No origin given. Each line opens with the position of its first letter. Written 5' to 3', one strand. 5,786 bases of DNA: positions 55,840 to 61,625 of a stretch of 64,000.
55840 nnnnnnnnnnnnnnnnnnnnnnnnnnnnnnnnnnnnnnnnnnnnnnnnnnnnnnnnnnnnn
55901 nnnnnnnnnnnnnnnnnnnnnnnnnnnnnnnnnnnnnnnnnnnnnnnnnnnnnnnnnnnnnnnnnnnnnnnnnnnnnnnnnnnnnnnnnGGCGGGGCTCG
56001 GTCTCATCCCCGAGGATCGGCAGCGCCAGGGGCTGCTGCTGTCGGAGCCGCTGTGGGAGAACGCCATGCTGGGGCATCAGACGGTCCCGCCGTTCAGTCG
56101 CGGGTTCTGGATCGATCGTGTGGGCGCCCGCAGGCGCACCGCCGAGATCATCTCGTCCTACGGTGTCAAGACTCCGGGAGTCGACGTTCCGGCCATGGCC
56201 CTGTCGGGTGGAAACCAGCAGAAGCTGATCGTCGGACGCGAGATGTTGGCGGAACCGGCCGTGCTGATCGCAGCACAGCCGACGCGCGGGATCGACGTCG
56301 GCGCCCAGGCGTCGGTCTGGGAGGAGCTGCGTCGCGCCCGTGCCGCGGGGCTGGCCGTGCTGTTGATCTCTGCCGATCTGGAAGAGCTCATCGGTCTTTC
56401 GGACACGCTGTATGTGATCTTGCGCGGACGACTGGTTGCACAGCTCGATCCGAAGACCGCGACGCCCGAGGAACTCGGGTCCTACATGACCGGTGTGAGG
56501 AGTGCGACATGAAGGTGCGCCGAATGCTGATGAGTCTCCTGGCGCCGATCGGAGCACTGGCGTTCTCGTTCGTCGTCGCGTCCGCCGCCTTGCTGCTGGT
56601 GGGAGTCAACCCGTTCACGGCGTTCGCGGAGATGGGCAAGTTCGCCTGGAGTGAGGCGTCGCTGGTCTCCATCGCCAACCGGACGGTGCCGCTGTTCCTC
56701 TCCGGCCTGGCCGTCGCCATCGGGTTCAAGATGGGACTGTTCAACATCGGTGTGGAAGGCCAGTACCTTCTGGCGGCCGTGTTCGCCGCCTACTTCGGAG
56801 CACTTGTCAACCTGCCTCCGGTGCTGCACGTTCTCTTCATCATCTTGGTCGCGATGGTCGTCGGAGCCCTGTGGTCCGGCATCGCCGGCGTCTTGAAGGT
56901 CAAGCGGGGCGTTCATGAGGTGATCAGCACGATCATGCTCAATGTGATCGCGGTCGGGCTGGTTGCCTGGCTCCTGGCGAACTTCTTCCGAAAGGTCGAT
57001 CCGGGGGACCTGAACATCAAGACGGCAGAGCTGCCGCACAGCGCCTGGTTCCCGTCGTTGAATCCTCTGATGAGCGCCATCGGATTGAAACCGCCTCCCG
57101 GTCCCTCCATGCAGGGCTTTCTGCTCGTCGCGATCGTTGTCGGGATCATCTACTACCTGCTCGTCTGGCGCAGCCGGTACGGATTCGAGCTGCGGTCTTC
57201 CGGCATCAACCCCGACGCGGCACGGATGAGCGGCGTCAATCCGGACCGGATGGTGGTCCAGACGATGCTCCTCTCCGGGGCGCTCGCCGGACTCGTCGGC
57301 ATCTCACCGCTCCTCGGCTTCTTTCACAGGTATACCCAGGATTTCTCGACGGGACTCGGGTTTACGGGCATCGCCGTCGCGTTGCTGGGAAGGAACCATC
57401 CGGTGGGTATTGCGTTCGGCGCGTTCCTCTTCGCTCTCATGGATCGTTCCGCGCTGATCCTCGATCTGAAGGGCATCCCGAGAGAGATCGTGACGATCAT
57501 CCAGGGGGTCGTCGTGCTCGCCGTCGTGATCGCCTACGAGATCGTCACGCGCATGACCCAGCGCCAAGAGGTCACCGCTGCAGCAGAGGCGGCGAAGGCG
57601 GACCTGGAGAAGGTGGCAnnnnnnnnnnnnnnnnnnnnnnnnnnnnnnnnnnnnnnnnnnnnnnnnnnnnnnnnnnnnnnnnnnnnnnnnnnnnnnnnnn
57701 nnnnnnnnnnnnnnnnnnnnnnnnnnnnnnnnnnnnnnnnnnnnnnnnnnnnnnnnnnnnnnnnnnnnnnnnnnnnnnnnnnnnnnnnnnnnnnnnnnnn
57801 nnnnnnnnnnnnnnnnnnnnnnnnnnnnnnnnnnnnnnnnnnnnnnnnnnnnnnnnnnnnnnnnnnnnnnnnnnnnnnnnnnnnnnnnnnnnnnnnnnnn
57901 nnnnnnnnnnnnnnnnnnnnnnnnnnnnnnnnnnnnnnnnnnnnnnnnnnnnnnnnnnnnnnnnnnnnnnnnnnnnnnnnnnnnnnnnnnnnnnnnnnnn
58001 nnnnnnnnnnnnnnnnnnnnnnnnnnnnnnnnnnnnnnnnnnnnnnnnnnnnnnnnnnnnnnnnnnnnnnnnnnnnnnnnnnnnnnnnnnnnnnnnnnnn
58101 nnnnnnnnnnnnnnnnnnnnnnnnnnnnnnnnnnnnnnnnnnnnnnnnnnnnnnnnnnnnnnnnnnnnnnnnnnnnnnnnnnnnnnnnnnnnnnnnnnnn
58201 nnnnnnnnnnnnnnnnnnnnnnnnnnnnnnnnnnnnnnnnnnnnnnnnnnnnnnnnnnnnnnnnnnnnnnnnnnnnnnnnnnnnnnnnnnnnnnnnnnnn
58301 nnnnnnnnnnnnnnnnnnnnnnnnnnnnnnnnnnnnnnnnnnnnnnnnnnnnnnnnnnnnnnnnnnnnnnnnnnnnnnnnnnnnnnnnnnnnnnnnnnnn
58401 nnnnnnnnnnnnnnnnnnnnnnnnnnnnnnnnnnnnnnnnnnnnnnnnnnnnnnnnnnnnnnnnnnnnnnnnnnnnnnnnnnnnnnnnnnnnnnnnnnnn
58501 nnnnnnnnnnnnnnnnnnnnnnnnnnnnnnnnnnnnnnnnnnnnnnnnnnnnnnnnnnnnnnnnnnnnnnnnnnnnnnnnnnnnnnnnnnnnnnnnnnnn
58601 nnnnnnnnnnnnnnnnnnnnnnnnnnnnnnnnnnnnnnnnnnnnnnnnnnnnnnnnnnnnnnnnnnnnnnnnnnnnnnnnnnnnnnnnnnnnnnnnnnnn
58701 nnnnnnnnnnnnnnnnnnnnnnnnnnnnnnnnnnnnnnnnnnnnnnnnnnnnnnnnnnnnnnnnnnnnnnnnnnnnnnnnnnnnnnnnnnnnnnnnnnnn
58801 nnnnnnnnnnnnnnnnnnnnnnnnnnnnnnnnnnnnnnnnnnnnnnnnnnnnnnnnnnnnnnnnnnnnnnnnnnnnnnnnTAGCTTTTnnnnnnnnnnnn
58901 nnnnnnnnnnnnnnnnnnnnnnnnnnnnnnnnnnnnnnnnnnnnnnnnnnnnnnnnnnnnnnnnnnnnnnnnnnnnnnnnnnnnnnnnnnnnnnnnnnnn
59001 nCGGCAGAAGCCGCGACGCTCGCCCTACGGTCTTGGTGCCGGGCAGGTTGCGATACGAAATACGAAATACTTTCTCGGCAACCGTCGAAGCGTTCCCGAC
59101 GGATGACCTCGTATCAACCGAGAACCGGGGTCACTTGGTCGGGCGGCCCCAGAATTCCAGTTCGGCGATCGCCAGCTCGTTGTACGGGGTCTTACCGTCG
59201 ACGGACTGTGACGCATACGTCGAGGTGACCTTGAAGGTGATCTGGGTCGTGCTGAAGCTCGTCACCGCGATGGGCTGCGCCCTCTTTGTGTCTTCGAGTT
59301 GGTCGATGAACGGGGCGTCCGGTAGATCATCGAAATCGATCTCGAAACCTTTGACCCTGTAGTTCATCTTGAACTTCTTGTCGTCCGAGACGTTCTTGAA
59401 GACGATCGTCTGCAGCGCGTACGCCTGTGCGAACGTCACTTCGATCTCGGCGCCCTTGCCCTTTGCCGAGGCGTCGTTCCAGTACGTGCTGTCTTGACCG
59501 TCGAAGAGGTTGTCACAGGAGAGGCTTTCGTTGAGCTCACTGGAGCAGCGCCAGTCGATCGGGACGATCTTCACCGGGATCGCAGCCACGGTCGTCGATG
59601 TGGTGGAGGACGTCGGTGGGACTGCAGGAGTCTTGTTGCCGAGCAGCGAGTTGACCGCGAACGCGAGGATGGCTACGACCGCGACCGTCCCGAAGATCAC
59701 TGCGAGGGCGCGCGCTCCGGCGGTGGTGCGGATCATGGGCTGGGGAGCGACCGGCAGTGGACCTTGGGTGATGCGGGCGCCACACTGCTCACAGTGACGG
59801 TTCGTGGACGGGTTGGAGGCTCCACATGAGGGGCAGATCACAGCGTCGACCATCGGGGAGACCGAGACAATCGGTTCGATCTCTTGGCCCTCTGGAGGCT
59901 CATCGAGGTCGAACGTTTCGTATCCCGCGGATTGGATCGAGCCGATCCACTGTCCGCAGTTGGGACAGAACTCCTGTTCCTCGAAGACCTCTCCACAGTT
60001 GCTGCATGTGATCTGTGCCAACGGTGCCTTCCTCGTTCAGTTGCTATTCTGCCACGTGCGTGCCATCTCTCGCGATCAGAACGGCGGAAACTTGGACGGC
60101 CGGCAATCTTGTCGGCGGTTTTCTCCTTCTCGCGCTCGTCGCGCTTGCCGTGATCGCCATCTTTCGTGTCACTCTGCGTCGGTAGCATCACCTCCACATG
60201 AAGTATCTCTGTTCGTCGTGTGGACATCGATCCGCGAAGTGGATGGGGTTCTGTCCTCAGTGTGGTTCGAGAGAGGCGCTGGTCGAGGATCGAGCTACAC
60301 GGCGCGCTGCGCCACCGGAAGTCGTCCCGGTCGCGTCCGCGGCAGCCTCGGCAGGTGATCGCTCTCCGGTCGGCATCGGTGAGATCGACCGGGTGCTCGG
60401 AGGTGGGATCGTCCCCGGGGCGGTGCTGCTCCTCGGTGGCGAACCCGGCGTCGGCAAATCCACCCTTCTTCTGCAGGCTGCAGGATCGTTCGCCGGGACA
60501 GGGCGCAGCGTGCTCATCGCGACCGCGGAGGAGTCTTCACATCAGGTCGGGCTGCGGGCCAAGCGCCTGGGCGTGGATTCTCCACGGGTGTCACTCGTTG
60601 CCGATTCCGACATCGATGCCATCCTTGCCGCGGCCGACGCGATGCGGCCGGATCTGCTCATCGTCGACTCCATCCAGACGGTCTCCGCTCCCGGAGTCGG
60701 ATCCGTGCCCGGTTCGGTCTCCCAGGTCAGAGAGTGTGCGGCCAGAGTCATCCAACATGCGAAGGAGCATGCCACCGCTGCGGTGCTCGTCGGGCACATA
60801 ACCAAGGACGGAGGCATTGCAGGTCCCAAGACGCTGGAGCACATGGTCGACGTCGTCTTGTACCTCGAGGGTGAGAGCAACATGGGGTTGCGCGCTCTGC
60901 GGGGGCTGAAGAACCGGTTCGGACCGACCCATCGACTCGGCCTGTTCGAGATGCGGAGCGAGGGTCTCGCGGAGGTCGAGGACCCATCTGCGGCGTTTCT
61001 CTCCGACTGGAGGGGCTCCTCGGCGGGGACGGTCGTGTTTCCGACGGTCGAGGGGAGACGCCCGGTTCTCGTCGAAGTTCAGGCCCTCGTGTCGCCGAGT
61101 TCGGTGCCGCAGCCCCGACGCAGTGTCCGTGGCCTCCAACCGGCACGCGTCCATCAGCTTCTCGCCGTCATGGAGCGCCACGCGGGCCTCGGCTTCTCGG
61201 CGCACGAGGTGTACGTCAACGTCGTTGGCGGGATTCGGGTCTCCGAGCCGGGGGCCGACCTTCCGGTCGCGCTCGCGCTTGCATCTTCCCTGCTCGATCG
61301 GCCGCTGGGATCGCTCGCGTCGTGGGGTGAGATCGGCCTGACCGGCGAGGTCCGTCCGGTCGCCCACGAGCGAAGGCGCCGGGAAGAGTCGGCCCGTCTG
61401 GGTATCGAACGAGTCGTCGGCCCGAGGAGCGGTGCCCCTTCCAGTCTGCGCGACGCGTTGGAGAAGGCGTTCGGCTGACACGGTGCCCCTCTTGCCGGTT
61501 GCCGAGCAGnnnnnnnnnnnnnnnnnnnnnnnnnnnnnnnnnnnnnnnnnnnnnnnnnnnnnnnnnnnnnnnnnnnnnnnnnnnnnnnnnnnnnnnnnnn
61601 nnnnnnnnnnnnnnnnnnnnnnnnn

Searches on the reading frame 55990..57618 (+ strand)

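Call 68: search_protein_families(library=pfam, proteins=[window:55990-57618:+], max_evalue=0.00001)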
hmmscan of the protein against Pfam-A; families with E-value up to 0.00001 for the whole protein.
window:55990-57618:+ (543 aa): 1 family
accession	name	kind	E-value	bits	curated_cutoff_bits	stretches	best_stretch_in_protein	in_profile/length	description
PF02653.21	BPD_transp_2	-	1.9e-44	152.2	26.8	1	225-513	2-269/269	Branched-chain amino acid transport system / permease component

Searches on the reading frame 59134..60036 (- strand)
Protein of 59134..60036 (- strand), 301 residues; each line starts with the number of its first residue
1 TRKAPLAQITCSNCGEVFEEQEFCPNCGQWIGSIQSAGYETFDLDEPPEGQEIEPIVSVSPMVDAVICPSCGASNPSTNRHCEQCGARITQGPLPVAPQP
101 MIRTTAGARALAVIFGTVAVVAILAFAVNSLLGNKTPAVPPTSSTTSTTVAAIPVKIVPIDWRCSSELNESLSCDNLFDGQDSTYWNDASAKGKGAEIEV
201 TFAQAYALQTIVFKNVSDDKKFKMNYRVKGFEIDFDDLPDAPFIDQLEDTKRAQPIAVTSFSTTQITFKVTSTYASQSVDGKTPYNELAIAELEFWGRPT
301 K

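Call 68: search_protein_families(library=pfam, proteins=[window:59134-60036:-], max_evalue=0.00001)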
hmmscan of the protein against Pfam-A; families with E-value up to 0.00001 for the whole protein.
window:59134-60036:- (301 aa): 6 families
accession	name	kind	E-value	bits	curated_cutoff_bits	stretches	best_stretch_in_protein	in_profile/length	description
PF13248.11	Zn_ribbon_3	-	9.5e-10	38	27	1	9-29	3-24/26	zinc-ribbon domain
PF12773.13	DZR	-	1.1e-07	32.4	27.3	0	68-90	1-23/45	Double zinc ribbon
PF25302.1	NADase_transloc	-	4.8e-07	30.5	27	1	165-295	13-145/146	NAD glycohydrolase translocation F5/8 type C domain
PF13240.11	Zn_Ribbon_1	-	2.7e-06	27.4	25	0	68-88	2-22/23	zinc-ribbon domain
PF00754.31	F5_F8_type_C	-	6.4e-06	26.8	28.2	1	164-235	4-70/127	F5/8 type C domain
PF07191.17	Zn_ribbon_6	-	9.6e-06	26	25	0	7-38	15-46/67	Double zinc ribbon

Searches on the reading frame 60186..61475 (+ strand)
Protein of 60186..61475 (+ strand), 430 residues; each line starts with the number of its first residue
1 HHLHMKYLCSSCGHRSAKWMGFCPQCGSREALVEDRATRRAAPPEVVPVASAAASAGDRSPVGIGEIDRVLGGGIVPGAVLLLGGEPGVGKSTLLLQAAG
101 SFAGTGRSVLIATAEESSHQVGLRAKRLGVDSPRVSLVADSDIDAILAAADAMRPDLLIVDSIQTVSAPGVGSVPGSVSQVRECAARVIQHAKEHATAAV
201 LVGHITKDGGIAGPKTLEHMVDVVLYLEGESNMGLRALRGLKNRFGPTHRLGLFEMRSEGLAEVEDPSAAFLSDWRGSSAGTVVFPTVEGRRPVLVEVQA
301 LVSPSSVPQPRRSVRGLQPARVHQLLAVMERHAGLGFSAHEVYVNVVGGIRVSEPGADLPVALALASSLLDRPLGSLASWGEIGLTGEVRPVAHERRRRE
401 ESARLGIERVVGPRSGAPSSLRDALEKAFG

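Call 68: search_protein_families(library=pfam, proteins=[window:60186-61475:+], max_evalue=0.00001)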
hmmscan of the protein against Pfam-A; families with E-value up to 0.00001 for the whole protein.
window:60186-61475:+ (430 aa): 3 families
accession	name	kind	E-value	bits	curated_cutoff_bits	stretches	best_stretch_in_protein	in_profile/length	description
PF13481.12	AAA_25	-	4.5e-12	46.4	27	1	70-209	25-194/195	AAA domain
PF06745.19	ATPase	-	3e-11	43.6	26.6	1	61-132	2-74/231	KaiC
PF18073.7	Zn_ribbon_LapB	-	1e-07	31.9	25.7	1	7-34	1-28/28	Rubredoxin metal binding domain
